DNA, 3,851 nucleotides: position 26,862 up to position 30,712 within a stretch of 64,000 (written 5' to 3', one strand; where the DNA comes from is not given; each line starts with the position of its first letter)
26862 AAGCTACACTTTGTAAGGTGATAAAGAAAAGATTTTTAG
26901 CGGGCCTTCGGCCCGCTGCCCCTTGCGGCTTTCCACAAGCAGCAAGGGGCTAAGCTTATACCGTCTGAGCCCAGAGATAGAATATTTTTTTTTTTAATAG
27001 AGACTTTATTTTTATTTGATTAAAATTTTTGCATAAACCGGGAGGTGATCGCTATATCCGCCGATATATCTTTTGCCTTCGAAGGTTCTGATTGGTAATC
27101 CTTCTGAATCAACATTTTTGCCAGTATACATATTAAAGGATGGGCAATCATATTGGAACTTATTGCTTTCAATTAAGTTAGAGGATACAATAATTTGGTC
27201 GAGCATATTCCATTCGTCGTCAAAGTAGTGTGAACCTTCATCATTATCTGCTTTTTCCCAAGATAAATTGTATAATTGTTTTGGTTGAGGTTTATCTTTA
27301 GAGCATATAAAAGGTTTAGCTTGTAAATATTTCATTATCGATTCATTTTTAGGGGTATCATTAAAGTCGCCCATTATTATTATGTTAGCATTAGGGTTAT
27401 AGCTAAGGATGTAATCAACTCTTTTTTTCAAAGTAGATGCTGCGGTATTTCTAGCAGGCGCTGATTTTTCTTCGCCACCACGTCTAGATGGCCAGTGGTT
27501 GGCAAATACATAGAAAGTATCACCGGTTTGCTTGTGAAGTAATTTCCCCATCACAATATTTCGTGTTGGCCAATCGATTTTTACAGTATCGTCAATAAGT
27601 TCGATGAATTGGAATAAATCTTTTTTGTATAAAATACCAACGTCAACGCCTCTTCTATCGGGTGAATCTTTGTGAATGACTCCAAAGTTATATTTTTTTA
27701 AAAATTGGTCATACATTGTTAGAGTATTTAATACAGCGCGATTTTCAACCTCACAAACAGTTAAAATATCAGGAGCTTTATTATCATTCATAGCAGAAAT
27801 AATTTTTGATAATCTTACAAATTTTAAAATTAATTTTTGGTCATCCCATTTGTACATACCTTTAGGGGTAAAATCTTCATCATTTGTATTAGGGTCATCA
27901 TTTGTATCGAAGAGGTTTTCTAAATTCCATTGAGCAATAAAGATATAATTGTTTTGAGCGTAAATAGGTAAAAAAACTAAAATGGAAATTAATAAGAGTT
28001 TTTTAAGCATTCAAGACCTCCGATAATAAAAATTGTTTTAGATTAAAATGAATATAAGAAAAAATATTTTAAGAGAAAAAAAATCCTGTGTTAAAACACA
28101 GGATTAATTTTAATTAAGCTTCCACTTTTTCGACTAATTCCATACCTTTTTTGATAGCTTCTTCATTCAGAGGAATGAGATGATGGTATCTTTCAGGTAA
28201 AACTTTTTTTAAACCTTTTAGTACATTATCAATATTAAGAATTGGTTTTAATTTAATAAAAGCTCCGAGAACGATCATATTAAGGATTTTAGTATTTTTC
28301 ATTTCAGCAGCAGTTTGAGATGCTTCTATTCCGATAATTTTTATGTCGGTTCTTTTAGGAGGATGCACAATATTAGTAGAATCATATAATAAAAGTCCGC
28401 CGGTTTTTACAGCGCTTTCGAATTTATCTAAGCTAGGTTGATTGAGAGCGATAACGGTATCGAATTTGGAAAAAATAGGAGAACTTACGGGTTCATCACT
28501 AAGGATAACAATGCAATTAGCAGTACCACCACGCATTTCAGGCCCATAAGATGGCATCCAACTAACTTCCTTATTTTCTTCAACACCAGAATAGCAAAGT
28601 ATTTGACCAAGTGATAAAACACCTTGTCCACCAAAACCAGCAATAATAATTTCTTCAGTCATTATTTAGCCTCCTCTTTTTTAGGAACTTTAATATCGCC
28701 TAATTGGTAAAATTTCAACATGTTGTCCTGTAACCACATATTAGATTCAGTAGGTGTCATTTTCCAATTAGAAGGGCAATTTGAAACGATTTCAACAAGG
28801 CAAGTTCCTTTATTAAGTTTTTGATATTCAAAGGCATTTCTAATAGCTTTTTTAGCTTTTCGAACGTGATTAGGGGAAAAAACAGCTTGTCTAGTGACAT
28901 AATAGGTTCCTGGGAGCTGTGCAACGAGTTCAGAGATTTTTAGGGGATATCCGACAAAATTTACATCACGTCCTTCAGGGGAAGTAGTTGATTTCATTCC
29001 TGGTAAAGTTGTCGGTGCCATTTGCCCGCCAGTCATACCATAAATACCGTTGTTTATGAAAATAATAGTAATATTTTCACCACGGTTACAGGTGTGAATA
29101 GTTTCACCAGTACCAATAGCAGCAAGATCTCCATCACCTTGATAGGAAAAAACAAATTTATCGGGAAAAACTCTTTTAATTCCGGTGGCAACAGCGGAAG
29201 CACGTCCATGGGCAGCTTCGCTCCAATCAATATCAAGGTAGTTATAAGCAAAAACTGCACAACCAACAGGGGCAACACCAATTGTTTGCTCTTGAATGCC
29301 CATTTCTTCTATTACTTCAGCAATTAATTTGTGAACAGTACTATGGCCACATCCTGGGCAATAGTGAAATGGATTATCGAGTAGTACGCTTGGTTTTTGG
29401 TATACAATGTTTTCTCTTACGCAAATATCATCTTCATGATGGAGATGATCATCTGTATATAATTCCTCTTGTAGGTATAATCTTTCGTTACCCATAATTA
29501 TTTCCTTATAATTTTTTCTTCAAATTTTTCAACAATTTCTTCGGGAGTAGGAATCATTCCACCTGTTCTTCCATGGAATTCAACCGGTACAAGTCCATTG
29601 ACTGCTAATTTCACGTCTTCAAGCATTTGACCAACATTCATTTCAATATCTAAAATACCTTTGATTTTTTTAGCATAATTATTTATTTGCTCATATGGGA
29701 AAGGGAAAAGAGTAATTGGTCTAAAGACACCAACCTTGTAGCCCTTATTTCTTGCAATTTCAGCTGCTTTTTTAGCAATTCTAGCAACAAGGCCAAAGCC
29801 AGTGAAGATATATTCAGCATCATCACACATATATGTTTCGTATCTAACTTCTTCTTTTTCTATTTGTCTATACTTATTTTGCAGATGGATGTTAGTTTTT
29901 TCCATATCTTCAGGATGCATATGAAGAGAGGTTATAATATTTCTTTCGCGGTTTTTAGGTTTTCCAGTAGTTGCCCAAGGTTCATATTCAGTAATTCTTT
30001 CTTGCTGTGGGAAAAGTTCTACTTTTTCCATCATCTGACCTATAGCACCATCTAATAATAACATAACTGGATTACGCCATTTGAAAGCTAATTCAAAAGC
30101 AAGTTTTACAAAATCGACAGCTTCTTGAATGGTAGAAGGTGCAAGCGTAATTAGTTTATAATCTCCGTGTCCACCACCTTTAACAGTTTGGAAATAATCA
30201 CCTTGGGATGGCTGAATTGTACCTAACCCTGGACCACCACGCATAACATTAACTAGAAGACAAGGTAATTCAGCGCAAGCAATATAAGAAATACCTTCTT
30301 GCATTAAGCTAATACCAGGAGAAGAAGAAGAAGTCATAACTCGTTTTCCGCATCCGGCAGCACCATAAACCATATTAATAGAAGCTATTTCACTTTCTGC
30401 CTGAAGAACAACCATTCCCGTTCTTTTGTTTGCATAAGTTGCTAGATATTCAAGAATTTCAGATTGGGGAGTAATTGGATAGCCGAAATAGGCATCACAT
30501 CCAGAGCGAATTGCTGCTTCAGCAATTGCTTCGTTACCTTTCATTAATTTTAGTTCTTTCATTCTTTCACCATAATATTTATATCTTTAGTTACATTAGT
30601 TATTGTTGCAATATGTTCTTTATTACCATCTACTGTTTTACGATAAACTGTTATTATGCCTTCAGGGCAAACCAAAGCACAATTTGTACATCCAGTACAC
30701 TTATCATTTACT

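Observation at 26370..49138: Unrecognised non-coding 550-600 bp repeat family: 19-bp terminal inverted repeats, GC-rich subterminal hairpins, conserved AT-rich core (3 full and 2 truncated copies in 64 kb)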

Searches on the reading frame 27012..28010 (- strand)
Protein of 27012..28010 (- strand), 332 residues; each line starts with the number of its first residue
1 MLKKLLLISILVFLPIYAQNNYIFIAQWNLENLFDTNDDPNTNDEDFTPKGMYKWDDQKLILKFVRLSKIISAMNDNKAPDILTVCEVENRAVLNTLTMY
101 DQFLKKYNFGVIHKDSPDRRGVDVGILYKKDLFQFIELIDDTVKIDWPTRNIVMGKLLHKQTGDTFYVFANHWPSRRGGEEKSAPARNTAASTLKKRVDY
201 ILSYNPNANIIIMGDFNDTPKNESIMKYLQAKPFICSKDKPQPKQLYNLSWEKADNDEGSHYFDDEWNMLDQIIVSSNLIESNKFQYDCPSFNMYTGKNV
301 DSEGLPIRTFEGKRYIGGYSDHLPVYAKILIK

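Call 12: search_protein_families(library=pfam, proteins=[window:27012-28010:-])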
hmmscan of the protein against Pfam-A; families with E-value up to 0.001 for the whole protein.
window:27012-28010:- (332 aa): 2 families
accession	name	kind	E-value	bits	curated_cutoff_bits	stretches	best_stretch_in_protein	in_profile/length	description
PF19580.5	Exo_endo_phos_3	-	3.9e-88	295.9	27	1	25-329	2-309/311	Endonuclease/Exonuclease/phosphatase family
PF03372.29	Exo_endo_phos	-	1.7e-06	28.4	24.5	1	67-221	22-159/225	Endonuclease/Exonuclease/phosphatase family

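Call 39: find_encoding_contigs(protein=window:27012-28010:-, flank=3000, max_places=10)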
Protein window:27012-28010:- (332 aa): 7 contigs read that carry it; 4 places shown.
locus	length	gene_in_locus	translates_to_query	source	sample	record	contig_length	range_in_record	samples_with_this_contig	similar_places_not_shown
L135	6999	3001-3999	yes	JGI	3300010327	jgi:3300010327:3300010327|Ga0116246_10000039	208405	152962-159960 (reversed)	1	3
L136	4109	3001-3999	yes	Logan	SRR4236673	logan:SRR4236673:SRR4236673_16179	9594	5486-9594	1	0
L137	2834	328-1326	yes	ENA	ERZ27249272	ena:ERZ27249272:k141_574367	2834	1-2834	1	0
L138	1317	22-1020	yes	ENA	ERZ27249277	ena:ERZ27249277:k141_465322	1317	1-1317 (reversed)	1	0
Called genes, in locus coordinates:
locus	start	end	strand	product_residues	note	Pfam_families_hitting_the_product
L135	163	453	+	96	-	PF12797:Fer4_2 (weak), PF00037:Fer4 (weak), PF14697:Fer4_21, PF12838:Fer4_7, PF13187:Fer4_9 (weak), PF00037:Fer4 (weak), PF12837:Fer4_6 (weak), PF13237:Fer4_10 (weak), +5 more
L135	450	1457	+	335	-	PF01855:POR_N, PF17147:PFOR_II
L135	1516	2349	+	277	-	PF02775:TPP_enzyme_C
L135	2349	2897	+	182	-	PF01558:POR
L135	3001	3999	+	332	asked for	PF03372:Exo_endo_phos (weak), PF19580:Exo_endo_phos_3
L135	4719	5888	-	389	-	PF06552:TOM20_plant (faint), PF12895:ANAPC3 (faint), PF13371:TPR_9 (faint), PF25063:ARM_TT21_C (faint), PF14559:TPR_19 (weak), PF13432:TPR_16, PF13414:TPR_11, PF13181:TPR_8 (weak), +8 more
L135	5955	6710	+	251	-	-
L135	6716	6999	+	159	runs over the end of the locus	PF00300:His_Phos_1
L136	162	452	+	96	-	PF12797:Fer4_2 (weak), PF00037:Fer4 (weak), PF14697:Fer4_21, PF12838:Fer4_7, PF13187:Fer4_9 (weak), PF00037:Fer4 (weak), PF12837:Fer4_6 (weak), PF13237:Fer4_10 (weak), +5 more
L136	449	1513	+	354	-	PF01855:POR_N, PF17147:PFOR_II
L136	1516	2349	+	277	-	PF02775:TPP_enzyme_C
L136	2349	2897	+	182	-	PF01558:POR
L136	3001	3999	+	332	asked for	PF03372:Exo_endo_phos (weak), PF19580:Exo_endo_phos_3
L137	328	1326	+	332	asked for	PF03372:Exo_endo_phos (weak), PF19580:Exo_endo_phos_3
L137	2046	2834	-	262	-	?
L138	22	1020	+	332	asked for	PF03372:Exo_endo_phos (weak), PF19580:Exo_endo_phos_3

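Call 43: find_homologous_proteins(query=window:27012-28010:-, max_evalue=1e-40)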
Query window:27012-28010:- (332 aa): 7309 proteins with E <= 1e-40 among 8000 candidates; the best 120 are listed.
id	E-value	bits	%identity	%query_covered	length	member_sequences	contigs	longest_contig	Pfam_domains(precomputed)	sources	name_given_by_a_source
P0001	1.1e-223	759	98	100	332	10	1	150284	PF03372.30,PF19580.6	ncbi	-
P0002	3.3e-186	636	80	100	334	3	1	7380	PF03372.30,PF19580.6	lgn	-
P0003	1.8e-180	617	79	100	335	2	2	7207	PF03372.30,PF19580.6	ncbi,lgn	-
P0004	1.7e-126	440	59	99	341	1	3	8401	PF03372.30,PF19580.6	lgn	-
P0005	6.8e-89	316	48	98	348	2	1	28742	PF19580.6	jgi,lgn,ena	-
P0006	1.5e-88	315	47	100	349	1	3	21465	PF03372.30,PF19580.6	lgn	-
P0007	6.3e-87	310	46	100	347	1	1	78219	PF03372.30,PF19580.6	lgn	-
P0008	1.0e-85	306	46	100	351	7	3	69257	PF19580.6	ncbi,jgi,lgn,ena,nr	ncbi:MAG TPA: hypothetical protein PK397_13665 [Ignavibacteriaceae bacterium]|jgi:predicted extracel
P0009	1.6e-85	305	45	100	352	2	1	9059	PF03372.30,PF19580.6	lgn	-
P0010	1.7e-85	305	46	97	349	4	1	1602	PF19580.6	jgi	jgi:predicted extracellular nuclease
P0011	2.6e-85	305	45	99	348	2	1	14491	PF19580.6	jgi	-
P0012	2.2e-84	301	46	99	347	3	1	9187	PF19580.6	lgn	-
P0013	2.7e-84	301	46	92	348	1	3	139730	PF03372.30,PF19580.6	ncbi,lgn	ncbi:MAG: endonuclease [Ignavibacteriaceae bacterium]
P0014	2.9e-84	301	44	100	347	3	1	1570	PF03372.30,PF19580.6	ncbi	-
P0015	3.7e-84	301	46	99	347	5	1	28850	PF19580.6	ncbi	ncbi:MAG: hypothetical protein WHT45_05240 [Ignavibacterium sp.]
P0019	1.4e-83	299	46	94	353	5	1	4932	PF03372.30,PF19580.6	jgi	jgi:hypothetical protein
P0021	4.8e-83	297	46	94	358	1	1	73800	PF19580.6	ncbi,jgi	jgi:endonuclease/exonuclease/phosphatase family metal-dependent hydrolase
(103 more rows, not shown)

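Call 44: find_encoding_contigs(protein=P0002, flank=5000, max_places=4)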
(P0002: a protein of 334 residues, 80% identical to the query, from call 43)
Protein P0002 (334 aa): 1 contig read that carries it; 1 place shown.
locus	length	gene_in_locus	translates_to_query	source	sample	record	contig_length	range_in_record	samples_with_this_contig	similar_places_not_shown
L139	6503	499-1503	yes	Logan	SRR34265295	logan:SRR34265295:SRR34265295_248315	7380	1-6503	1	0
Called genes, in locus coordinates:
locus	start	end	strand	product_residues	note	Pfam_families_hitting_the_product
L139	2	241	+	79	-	?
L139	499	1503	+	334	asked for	PF03372:Exo_endo_phos (weak), PF19580:Exo_endo_phos_3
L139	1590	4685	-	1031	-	PF00873:ACR_tran, PF03176:MMPL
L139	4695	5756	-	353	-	PF25919:BSH_CusB (faint), PF25917:BSH_RND, PF25973:BSH_CzcB (faint), PF25885:HH_EMRA (weak), PF25954:Beta-barrel_RND_2, PF25990:Beta-barrel_YknX, PF25975:CzcB_C (weak), PF25989:YknX_C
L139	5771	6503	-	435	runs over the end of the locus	PF02321:OEP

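Call 45: find_encoding_contigs(protein=P0003, flank=5000, max_places=4)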
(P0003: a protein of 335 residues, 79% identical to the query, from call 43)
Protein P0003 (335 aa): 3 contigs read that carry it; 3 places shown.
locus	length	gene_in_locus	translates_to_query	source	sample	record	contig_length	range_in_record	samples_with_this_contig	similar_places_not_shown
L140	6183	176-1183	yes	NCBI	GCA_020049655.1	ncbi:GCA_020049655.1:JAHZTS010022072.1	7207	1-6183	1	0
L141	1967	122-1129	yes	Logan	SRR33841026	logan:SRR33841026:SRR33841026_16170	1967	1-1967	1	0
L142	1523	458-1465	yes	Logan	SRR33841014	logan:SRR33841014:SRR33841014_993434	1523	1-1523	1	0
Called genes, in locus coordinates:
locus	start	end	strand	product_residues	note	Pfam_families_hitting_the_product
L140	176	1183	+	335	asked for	PF03372:Exo_endo_phos, PF19580:Exo_endo_phos_3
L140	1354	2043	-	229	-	PF05050:Methyltransf_21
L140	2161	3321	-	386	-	PF06552:TOM20_plant (faint), PF14561:TPR_20 (faint), PF25063:ARM_TT21_C (faint), PF00515:TPR_1 (faint), PF14559:TPR_19, PF13432:TPR_16 (weak), PF13414:TPR_11 (weak), PF13431:TPR_17 (weak), +10 more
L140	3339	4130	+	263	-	-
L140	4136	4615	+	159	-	PF00300:His_Phos_1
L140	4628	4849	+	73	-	PF09723:Zn_ribbon_8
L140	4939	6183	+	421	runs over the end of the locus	PF03739:LptF_LptG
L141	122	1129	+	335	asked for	PF03372:Exo_endo_phos, PF19580:Exo_endo_phos_3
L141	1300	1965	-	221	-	?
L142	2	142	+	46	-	?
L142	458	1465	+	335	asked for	PF03372:Exo_endo_phos, PF19580:Exo_endo_phos_3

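Call 46: find_encoding_contigs(protein=P0004, flank=5000, max_places=4)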
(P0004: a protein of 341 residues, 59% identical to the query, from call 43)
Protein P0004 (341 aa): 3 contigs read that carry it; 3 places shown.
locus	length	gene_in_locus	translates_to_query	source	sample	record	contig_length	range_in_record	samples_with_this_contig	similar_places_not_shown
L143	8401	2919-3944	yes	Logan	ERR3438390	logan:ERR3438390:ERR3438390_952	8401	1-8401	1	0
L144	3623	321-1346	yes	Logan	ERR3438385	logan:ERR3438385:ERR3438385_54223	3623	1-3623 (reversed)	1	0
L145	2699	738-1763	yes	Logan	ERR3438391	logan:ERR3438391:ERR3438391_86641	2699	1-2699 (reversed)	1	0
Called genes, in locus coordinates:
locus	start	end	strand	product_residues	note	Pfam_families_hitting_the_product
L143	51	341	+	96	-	PF12797:Fer4_2 (weak), PF00037:Fer4 (weak), PF13237:Fer4_10 (weak), PF14697:Fer4_21, PF12838:Fer4_7, PF13187:Fer4_9, PF00037:Fer4 (weak), PF12837:Fer4_6 (weak), +4 more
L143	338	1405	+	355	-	PF01855:POR_N, PF17147:PFOR_II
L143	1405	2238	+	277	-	PF02775:TPP_enzyme_C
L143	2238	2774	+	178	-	PF01558:POR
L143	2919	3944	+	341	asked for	PF19580:Exo_endo_phos_3, PF03372:Exo_endo_phos (weak)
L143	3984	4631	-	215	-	PF03588:Leu_Phe_trans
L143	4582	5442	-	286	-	-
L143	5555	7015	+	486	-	PF00535:Glycos_transf_2, PF10111:Glyco_tranf_2_2 (weak), PF13641:Glyco_tranf_2_3 (weak)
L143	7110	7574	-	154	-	-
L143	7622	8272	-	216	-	PF00702:Hydrolase, PF12710:HAD (weak), PF13419:HAD_2, PF13242:Hydrolase_like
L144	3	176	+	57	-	?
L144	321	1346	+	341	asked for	PF19580:Exo_endo_phos_3, PF03372:Exo_endo_phos (weak)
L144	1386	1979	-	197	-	PF03588:Leu_Phe_trans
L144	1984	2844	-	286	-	-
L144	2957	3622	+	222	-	?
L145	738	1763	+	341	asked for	PF19580:Exo_endo_phos_3, PF03372:Exo_endo_phos (weak)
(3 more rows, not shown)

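Call 97: list_cluster_members(proteins=[P0005, P0010, P0011, P0019, P0021, P0125, P0130, P0126, P0131, P0008])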
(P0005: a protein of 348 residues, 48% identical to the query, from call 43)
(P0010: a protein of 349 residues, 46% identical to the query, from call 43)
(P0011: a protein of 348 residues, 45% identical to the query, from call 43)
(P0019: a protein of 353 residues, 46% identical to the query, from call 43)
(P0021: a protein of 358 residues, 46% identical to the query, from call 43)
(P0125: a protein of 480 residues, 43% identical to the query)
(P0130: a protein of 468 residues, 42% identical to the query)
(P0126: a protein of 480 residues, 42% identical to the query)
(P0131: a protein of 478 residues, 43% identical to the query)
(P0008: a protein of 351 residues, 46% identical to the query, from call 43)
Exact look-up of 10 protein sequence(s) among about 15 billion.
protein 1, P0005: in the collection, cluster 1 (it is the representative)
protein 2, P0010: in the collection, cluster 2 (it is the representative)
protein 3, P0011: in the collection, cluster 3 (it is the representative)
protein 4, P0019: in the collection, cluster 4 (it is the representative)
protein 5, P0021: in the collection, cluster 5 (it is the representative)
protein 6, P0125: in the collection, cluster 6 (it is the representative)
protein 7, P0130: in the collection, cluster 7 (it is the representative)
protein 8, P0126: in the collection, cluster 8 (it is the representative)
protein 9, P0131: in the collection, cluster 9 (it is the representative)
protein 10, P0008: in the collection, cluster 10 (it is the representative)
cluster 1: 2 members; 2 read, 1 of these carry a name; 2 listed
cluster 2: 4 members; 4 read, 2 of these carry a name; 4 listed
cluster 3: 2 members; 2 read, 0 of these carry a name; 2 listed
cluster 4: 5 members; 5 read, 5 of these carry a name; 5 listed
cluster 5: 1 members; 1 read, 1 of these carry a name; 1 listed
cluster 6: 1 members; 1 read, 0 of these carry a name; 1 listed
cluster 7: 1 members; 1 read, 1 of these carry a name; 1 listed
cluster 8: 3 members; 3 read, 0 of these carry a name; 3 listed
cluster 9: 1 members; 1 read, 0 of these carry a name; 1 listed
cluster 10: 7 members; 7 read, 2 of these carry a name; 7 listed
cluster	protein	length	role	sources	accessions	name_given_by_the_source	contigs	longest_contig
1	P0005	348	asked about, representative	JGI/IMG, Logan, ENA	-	-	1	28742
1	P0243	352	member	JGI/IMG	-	predicted extracellular nuclease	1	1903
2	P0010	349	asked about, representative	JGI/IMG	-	predicted extracellular nuclease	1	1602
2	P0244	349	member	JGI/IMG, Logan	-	predicted extracellular nuclease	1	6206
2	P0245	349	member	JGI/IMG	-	-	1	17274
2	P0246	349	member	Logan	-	-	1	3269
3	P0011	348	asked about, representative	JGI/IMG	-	-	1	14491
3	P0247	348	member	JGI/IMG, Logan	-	-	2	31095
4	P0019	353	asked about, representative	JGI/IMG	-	hypothetical protein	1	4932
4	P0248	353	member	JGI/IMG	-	endonuclease/exonuclease/phosphatase family metal-dependent hydrolase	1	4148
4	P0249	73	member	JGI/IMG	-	hypothetical protein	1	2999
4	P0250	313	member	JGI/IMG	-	hypothetical protein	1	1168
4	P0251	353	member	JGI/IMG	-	hypothetical protein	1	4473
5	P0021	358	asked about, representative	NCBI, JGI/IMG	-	endonuclease/exonuclease/phosphatase family metal-dependent hydrolase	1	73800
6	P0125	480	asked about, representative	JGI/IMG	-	-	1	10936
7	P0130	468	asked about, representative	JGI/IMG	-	hypothetical protein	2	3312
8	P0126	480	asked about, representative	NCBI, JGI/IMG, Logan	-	-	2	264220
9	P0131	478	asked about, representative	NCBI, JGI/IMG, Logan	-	-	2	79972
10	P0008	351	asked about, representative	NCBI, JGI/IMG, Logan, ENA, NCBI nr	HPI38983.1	MAG TPA: hypothetical protein PK397_13665 [Ignavibacteriaceae bacterium] | predicted extracellular nuclease | hypothetical protein [Ignavibacteriaceae bacterium]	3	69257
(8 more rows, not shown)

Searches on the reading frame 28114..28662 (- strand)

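Call 12: search_protein_families(library=pfam, proteins=[window:28114-28662:-])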
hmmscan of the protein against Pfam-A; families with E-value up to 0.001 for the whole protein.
window:28114-28662:- (182 aa): 1 family
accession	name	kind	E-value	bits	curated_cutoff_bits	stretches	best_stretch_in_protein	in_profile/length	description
PF01558.24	POR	-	4.7e-37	128.3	27.4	1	11-175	1-173/173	Pyruvate ferredoxin/flavodoxin oxidoreductase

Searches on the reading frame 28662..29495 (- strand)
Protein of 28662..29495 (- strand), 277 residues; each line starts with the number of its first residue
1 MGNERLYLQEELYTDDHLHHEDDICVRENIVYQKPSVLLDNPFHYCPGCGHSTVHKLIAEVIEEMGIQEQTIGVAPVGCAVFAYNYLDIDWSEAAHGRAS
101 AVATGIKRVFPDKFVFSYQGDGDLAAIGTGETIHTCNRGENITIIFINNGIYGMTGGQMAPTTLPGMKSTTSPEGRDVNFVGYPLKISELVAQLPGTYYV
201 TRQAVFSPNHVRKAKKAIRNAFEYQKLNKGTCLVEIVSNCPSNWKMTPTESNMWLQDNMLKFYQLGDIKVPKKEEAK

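Call 12: search_protein_families(library=pfam, proteins=[window:28662-29495:-])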
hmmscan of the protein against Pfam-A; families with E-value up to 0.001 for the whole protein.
window:28662-29495:- (277 aa): 1 family
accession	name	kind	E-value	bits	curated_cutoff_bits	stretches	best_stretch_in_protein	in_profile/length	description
PF02775.26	TPP_enzyme_C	-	2.6e-19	69.9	21.9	1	85-234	20-149/151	Thiamine pyrophosphate enzyme, C-terminal TPP binding domain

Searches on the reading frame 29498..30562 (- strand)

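Call 12: search_protein_families(library=pfam, proteins=[window:29498-30562:-])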
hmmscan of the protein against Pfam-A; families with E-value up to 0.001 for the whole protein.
window:29498-30562:- (354 aa): 2 families
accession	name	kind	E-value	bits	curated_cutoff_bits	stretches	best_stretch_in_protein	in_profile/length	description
PF01855.24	POR_N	-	3.3e-52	178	27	1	15-231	1-215/231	Pyruvate flavodoxin/ferredoxin oxidoreductase, thiamine diP-bdg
PF17147.9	PFOR_II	-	1.5e-25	89.9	27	1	249-343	1-102/102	Pyruvate:ferredoxin oxidoreductase core domain II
